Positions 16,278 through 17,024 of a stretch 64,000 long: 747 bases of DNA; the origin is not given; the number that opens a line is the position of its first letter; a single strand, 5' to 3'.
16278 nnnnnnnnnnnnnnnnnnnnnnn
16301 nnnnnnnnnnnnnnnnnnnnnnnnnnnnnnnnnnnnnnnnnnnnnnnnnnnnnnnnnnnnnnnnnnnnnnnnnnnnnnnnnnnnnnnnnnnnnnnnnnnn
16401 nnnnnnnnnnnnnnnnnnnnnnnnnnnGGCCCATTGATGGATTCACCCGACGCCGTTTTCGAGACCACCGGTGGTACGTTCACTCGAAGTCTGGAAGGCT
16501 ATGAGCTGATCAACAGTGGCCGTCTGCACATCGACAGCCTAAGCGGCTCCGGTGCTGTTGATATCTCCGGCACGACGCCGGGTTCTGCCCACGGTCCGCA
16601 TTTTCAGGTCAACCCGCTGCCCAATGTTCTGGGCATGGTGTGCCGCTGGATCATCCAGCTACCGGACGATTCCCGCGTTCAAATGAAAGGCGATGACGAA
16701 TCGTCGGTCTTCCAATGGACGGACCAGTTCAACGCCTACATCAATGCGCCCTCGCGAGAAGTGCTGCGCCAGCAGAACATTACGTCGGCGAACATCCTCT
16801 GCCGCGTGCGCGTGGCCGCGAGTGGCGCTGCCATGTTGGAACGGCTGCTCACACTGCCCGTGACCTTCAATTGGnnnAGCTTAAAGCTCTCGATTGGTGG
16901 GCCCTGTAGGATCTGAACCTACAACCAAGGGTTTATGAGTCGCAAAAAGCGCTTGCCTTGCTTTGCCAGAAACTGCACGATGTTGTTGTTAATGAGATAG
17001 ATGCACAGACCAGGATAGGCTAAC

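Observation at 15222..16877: Candidate eCIS cargo: DUF4157/HExxH N-domain fused to an unassignable ~350-aa C-terminal domain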

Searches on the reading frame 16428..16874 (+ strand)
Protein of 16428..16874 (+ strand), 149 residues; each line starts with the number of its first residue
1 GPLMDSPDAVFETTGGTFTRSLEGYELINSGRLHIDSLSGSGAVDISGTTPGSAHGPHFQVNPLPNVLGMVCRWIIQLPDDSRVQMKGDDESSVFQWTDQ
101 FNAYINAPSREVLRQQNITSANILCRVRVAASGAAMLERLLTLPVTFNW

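Call 84: find_homologous_proteins(query=window:16428-16874:+, max_evalue=0.001)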
Query window:16428-16874:+ (149 aa): 1 proteins with E <= 0.001 among 40 candidates.
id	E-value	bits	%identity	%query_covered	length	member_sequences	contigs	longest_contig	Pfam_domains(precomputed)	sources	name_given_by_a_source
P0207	3.2e-8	51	74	28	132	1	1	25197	-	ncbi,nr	ncbi:MAG: hypothetical protein NTV70_15030 [Acidobacteria bacterium]|nr:hypothetical protein [Acidob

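Call 85: search_protein_families(library=pfam, proteins=[window:16428-16874:+], max_evalue=1)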
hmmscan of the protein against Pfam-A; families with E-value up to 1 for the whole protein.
window:16428-16874:+ (149 aa): 1 family
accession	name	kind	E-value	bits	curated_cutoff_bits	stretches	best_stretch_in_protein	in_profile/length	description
PF13230.11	GATase_4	-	0.062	12.6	23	1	105-138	56-89/272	Glutamine amidotransferases class-II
